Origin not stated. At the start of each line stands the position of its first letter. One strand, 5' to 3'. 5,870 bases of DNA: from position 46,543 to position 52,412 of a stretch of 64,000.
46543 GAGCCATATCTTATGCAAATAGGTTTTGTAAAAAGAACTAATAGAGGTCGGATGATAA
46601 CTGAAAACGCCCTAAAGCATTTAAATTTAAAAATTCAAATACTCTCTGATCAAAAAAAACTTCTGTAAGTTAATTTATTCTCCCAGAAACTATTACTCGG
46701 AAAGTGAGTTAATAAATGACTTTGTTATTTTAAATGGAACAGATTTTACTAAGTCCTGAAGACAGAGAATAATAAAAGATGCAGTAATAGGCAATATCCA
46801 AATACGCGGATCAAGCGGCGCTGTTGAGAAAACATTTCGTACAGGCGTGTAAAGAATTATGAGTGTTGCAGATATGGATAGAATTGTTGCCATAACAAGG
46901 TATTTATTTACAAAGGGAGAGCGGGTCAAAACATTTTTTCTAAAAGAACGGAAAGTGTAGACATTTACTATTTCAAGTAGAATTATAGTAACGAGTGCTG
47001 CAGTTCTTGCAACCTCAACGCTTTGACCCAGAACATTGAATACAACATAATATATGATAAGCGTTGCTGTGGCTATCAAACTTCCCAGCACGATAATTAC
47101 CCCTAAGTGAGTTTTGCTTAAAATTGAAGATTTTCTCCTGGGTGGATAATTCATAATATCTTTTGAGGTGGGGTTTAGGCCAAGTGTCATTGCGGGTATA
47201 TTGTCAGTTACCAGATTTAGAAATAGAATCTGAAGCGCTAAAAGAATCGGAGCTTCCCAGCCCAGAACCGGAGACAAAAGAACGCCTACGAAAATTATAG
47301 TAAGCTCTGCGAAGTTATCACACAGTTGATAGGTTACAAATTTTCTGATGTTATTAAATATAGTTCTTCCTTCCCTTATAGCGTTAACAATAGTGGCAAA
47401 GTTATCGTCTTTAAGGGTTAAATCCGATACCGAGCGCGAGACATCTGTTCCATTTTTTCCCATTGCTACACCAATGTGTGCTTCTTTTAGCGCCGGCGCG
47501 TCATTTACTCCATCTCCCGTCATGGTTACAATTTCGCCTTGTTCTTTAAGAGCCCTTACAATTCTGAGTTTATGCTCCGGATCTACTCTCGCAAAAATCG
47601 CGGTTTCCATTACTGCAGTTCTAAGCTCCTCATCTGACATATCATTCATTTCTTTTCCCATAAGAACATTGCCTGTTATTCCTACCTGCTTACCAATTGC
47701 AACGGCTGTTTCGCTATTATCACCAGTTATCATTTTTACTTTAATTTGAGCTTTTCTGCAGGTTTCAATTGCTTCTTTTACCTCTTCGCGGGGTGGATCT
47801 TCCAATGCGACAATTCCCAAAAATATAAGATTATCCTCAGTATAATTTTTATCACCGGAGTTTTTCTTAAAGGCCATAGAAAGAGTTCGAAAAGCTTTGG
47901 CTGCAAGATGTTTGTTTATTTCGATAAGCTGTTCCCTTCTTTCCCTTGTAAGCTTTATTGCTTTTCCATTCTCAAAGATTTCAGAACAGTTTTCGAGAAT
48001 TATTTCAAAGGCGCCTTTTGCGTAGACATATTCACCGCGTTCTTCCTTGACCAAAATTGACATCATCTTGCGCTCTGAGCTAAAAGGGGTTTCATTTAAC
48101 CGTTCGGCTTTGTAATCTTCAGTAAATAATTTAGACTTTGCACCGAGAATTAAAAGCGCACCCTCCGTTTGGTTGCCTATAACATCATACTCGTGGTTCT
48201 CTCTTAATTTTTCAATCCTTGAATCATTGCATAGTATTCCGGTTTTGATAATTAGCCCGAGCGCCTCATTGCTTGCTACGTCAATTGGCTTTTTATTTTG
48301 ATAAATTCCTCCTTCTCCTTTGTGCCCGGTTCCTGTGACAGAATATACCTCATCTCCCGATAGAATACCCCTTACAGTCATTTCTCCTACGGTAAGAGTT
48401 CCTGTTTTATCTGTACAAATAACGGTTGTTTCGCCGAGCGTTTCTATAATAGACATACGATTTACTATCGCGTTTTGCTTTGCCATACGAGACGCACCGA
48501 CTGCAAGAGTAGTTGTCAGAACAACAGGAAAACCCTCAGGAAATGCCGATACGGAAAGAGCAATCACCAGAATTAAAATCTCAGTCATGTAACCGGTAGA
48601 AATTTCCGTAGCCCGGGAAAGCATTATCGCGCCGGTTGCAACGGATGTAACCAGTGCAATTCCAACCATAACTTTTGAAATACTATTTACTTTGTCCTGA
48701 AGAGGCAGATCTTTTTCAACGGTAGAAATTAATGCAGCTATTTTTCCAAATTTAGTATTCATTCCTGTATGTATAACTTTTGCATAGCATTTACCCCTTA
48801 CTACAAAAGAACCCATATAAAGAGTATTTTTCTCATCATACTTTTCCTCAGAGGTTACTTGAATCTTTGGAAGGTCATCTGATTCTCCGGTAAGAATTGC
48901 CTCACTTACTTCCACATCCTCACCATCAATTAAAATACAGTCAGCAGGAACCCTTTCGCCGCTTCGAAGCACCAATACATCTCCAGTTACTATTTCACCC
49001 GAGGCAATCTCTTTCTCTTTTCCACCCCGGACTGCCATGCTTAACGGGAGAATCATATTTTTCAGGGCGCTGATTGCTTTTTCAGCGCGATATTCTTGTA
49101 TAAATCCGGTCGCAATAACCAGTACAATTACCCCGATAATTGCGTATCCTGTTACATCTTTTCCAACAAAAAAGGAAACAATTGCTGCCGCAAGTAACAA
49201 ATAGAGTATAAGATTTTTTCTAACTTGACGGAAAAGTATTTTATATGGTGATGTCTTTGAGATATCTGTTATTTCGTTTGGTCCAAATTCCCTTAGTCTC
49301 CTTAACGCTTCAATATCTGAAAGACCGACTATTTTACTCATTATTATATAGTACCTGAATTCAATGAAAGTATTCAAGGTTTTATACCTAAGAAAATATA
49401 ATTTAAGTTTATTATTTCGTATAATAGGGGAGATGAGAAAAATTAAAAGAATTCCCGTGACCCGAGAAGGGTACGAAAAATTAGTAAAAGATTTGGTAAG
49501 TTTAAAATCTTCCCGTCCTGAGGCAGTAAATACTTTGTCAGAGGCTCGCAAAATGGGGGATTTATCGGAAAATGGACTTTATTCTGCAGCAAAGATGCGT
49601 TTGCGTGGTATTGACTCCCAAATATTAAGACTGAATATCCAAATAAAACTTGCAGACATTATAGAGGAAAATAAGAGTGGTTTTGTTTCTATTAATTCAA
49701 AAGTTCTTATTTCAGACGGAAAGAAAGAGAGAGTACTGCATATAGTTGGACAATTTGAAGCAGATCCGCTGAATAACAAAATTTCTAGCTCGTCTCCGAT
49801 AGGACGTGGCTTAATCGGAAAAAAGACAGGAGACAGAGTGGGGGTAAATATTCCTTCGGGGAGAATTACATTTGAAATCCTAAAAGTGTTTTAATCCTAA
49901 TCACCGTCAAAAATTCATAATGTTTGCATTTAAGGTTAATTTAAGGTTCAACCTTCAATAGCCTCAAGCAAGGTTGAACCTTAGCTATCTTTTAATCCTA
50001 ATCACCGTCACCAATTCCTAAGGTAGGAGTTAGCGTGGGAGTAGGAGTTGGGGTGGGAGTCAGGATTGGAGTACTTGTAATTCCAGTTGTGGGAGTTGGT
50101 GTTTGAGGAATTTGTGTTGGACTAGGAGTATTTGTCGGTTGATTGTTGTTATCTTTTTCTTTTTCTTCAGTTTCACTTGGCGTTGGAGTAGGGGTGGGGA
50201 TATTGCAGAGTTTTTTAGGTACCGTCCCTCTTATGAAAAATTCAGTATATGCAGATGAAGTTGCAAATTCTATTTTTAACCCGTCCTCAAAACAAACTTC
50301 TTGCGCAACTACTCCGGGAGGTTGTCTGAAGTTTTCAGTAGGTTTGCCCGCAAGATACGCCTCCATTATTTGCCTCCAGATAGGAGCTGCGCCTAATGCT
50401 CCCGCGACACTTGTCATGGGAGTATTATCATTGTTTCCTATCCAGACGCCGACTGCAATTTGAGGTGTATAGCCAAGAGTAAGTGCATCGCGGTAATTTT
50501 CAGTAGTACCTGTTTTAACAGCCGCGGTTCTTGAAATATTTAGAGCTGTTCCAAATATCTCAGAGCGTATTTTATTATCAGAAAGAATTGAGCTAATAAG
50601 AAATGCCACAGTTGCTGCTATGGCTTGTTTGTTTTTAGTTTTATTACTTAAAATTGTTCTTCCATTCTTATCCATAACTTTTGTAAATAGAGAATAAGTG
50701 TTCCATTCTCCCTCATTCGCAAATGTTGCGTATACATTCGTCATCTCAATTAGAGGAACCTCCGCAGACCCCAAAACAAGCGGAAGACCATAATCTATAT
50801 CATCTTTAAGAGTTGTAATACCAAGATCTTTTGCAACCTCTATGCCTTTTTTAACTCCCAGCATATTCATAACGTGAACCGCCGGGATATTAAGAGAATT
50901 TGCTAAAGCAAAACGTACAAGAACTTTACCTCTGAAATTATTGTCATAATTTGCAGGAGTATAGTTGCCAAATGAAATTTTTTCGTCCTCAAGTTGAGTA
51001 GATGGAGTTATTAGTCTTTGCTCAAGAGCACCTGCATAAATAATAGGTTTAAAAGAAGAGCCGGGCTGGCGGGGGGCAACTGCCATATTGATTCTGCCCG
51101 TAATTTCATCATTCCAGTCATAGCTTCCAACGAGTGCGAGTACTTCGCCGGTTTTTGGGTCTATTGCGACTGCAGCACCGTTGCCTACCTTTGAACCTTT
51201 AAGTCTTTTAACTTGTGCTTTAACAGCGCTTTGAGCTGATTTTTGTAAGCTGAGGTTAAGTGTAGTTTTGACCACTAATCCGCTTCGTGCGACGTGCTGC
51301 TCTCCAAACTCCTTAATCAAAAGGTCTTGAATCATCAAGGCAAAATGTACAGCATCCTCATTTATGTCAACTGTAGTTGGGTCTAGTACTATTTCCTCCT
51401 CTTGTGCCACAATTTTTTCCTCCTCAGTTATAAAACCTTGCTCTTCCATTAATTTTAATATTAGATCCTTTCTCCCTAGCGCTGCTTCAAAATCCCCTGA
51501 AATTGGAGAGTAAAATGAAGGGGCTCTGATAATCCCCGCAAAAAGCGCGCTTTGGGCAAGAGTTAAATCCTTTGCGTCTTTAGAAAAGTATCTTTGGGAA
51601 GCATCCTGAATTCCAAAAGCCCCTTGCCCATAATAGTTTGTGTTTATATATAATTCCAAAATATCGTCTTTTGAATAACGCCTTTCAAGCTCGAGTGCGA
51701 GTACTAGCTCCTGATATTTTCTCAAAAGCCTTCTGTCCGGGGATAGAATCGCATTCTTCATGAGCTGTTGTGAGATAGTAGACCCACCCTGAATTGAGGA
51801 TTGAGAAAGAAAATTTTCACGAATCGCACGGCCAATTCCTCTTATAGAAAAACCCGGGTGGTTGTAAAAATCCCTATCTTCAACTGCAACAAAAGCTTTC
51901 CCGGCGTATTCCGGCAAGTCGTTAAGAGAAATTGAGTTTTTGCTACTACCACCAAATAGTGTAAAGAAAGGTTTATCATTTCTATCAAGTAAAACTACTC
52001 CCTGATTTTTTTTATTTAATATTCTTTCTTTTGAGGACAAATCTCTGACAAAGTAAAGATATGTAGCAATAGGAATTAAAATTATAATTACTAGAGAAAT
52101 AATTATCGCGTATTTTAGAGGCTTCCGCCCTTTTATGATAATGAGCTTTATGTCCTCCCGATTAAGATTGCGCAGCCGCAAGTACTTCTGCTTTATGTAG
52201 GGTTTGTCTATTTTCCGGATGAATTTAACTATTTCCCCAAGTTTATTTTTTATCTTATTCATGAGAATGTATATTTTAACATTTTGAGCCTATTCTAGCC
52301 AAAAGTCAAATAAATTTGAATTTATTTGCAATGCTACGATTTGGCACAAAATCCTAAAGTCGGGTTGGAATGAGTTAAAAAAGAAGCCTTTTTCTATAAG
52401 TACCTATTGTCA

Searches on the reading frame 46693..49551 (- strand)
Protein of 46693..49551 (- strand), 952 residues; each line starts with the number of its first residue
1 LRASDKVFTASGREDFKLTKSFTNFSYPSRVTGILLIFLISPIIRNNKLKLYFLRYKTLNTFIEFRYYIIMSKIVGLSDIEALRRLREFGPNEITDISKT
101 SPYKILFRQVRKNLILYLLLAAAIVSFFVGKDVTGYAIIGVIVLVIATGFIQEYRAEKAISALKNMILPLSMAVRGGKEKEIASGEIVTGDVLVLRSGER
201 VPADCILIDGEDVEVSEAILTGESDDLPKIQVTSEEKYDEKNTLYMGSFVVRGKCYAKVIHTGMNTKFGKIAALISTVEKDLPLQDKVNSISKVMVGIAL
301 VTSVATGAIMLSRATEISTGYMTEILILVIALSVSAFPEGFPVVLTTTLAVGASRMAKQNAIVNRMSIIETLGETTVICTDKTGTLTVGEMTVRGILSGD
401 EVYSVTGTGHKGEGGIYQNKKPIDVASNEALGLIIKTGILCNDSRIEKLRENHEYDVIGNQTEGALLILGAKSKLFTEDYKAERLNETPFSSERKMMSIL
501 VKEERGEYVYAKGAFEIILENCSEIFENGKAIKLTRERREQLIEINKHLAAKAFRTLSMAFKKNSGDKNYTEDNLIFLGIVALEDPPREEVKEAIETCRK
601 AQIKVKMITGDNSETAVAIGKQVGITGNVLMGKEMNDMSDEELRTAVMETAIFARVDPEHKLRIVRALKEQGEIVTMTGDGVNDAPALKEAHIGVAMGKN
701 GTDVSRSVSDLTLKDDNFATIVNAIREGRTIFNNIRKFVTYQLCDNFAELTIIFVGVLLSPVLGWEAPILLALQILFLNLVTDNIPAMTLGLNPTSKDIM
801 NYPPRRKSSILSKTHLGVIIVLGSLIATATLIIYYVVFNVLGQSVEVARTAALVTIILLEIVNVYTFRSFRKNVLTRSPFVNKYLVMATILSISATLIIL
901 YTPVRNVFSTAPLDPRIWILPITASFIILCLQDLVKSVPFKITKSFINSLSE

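Call 55: search_protein_families(library=pfam, proteins=[window:46693-49551:-], max_evalue=1e-8)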
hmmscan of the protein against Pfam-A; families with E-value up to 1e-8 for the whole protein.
window:46693-49551:- (952 aa): 5 families
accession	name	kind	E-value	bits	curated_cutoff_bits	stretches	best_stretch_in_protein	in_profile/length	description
PF00122.25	E1-E2_ATPase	-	6.6e-45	153.3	28.1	1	173-359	9-181/181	E1-E2 ATPase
PF00689.26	Cation_ATPase_C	-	1.4e-40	139.4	27.3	1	769-937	3-174/175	Cation transporting ATPase, C-terminus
PF13246.12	Cation_ATPase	-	5.3e-20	71.7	21.7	1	439-525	1-91/91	Cation transport ATPase (P-type)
PF00702.32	Hydrolase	-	5.9e-20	72.9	26.4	1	377-692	3-191/191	haloacid dehalogenase-like hydrolase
PF00690.31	Cation_ATPase_N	-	4.2e-12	46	20.4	1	76-126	20-69/69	Cation transporter/ATPase, N-terminus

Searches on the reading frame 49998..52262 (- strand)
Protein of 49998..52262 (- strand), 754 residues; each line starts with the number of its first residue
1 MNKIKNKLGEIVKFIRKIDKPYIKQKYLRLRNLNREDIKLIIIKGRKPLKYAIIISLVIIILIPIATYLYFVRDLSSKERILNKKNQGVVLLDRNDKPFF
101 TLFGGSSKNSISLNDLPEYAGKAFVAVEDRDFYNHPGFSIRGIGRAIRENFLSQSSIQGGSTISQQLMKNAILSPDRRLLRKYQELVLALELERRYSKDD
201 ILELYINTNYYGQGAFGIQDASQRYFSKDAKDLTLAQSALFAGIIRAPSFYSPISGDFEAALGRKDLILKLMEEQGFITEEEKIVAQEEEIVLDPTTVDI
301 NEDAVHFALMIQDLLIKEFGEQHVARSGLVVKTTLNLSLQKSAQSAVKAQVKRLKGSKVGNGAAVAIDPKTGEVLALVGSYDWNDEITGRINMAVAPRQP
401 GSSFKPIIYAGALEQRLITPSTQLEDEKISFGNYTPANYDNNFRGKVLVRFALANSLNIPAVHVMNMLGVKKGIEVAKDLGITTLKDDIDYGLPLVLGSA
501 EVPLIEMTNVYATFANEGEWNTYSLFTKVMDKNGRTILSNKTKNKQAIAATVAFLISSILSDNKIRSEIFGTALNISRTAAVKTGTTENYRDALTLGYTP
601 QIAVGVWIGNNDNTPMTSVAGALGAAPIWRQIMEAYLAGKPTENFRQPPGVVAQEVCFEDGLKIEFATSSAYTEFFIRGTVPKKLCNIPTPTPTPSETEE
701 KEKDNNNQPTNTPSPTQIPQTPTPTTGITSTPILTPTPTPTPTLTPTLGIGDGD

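Call 55: search_protein_families(library=pfam, proteins=[window:49998-52262:-], max_evalue=1e-8)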
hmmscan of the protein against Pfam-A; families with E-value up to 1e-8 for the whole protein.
window:49998-52262:- (754 aa): 2 families
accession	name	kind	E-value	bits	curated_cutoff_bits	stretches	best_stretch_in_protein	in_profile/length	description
PF00912.28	Transgly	-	2.5e-56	190.4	27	1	106-272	12-177/178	Transglycosylase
PF00905.27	Transpeptidase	-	2.2e-25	89.9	22.1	1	362-634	1-299/299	Penicillin binding protein transpeptidase domain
